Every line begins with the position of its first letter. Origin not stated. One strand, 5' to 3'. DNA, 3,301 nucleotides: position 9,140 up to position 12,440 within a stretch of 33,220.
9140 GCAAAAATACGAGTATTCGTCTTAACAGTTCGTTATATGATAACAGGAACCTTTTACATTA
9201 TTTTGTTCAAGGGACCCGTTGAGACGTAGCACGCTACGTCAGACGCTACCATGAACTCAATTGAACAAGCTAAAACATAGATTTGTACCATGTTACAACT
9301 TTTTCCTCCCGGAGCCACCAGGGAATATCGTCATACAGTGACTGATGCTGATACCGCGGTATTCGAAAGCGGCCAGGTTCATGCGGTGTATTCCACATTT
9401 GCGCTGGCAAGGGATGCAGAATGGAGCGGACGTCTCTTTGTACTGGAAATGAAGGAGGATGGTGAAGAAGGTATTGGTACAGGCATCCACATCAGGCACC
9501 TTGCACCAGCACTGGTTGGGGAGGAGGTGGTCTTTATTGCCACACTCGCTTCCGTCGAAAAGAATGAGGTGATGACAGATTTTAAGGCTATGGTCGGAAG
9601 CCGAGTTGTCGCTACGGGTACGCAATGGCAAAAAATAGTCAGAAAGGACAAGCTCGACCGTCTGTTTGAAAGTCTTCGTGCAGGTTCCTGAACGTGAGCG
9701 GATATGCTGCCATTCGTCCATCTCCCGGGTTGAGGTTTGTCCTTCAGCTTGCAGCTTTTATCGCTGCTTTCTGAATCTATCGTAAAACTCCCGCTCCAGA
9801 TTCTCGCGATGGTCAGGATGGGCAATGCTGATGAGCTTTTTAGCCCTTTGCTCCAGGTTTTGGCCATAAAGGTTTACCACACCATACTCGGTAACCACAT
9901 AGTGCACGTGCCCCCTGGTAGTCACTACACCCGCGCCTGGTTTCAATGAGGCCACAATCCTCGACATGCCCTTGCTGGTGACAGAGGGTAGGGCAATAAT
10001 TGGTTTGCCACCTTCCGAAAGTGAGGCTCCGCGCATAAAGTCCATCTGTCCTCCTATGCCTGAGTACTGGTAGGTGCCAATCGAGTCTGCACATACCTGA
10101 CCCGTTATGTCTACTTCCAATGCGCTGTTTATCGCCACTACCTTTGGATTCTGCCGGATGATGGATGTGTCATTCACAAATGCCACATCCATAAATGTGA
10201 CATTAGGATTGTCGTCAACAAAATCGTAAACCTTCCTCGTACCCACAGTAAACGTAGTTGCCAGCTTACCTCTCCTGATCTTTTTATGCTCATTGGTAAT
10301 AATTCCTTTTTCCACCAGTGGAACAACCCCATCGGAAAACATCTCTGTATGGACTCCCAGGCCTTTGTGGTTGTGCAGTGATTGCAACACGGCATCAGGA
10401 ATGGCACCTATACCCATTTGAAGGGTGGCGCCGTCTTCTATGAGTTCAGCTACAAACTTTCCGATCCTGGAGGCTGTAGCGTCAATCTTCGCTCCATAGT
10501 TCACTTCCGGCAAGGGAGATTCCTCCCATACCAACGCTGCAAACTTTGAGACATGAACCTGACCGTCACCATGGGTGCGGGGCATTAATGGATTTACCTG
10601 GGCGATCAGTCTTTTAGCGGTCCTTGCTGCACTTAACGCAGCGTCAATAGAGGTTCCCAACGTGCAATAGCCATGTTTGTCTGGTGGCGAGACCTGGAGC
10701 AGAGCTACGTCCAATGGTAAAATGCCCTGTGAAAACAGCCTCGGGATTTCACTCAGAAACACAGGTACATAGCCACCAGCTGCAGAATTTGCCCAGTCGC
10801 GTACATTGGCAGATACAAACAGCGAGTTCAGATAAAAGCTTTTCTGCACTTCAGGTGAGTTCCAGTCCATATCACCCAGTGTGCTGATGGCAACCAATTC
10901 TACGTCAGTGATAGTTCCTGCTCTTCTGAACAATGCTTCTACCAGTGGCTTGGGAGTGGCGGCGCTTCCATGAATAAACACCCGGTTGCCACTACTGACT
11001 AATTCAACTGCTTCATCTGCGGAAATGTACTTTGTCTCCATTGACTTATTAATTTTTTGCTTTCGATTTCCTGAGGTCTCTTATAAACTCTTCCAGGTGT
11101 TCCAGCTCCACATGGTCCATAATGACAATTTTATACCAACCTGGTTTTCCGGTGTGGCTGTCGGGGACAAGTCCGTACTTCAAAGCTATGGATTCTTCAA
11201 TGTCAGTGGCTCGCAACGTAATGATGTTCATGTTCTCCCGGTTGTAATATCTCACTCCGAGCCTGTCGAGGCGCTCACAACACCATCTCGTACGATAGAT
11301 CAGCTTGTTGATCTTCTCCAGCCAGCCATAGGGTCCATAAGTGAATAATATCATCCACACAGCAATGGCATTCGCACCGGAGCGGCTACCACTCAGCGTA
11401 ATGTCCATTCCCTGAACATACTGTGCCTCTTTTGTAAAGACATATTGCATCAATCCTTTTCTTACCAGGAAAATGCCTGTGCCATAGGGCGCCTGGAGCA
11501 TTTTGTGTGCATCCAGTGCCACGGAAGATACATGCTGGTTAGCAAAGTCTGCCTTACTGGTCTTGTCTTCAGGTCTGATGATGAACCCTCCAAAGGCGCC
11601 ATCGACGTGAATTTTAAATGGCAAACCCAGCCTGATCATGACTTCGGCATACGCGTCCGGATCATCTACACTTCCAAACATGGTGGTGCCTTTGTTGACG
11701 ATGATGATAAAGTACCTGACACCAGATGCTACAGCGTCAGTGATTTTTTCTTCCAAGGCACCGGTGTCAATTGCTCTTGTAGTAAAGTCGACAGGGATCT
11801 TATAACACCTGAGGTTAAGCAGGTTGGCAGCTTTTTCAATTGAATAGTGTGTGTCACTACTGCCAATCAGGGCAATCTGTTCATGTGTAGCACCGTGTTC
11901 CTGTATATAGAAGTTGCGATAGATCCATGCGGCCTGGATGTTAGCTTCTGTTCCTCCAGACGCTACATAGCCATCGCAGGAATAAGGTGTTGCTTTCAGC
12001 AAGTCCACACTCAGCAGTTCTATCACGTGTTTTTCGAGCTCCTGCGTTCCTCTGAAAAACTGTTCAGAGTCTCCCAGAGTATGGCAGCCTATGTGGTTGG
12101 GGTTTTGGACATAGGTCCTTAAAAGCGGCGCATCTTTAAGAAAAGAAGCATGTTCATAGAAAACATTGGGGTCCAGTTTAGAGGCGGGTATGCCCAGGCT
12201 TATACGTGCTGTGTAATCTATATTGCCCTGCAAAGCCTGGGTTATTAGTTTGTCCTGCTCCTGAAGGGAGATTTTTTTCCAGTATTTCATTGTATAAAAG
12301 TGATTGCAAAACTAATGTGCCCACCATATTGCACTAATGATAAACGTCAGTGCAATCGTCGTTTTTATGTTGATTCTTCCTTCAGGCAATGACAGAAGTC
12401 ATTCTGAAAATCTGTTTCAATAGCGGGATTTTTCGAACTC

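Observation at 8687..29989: Five perfect TGAC-N4-GTCA palindromes, all in promoter-bearing spacers: candidate regulon of the resident Crp/Fnr protein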

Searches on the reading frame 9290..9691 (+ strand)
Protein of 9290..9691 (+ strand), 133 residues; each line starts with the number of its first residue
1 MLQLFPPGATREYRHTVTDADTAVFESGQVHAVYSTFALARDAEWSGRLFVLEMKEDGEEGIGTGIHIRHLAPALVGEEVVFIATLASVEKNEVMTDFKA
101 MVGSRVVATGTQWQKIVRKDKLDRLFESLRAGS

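Call 13: search_protein_families(library=pfam, proteins=[window:9290-9691:+])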
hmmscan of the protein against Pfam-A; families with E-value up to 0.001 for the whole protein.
window:9290-9691:+ (133 aa): 1 family
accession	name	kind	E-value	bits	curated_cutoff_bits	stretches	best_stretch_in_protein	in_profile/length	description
PF22636.2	FlK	-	4.7e-26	91.4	27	1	17-119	1-102/103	Fluoroacetyl-CoA-specific thioesterase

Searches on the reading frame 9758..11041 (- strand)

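Call 11: search_protein_families(library=pfam, proteins=[window:9758-11041:-])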
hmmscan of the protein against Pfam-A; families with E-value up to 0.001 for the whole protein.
window:9758-11041:- (427 aa): 3 families
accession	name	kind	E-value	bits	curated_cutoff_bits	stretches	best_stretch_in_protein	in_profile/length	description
PF13336.12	AcetylCoA_hyd_C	-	2.1e-65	219.8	23.7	1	267-418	1-153/154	Acetyl-CoA hydrolase/transferase C-terminal domain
PF02550.21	AcetylCoA_hydro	-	6.6e-20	72.4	24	1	3-168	7-184/198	Acetyl-CoA hydrolase/transferase N-terminal domain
PF00455.28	DeoRC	-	0.00034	21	31.8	0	191-235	7-51/160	DeoR C terminal sensor domain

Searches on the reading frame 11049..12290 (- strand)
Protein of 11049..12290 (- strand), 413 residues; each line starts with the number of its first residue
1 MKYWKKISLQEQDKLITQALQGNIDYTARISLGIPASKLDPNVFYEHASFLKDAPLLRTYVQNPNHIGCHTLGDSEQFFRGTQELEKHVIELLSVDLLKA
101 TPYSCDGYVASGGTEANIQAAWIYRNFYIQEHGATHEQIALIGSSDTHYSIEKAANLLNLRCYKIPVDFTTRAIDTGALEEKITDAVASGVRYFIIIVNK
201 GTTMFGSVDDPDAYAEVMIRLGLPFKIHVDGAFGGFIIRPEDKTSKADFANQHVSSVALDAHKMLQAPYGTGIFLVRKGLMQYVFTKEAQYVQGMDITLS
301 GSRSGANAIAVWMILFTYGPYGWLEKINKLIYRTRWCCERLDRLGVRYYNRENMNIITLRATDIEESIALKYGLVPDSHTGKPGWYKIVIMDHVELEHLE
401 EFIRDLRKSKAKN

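Call 11: search_protein_families(library=pfam, proteins=[window:11049-12290:-])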
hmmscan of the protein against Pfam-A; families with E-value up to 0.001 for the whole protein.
window:11049-12290:- (413 aa): 1 family
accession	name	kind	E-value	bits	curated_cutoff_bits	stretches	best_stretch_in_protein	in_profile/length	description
PF00282.25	Pyridoxal_deC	-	6.7e-23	81.5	27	1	104-332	102-344/375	Pyridoxal-dependent decarboxylase conserved domain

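Call 55: search_protein_families(library=ncbifam, proteins=[window:11049-12290:-], max_evalue=0.00001)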
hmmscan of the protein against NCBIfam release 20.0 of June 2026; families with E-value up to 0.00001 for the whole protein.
window:11049-12290:- (413 aa): 6 families
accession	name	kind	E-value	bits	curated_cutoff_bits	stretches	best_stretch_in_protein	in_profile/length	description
TIGR03812.1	tyr_de_CO2_Arch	equivalog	1.6e-56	191.8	299.4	1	71-408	47-374/375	tyrosine decarboxylase MfnA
NF002748.0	PRK02769.1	equivalog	2.9e-48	164.5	305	1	76-410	57-372/382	histidine decarboxylase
TIGR03799.1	NOD_PanD_pyr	equivalog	8.7e-22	77.2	606.1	1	107-342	162-417/522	pyridoxal-dependent aspartate 1-decarboxylase PanP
NF052646.1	DABADecarRhbB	equivalog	1.1e-19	70.4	900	1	86-293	139-339/491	L-2,4-diaminobutyrate decarboxylase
TIGR01788.1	Glu-decarb-GAD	equivalog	6.6e-15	54.7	380.4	1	82-347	78-348/431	glutamate decarboxylase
TIGR03811.1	tyr_de_CO2_Ent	equivalog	7e-09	34.7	905.3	0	147-236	231-325/608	tyrosine decarboxylase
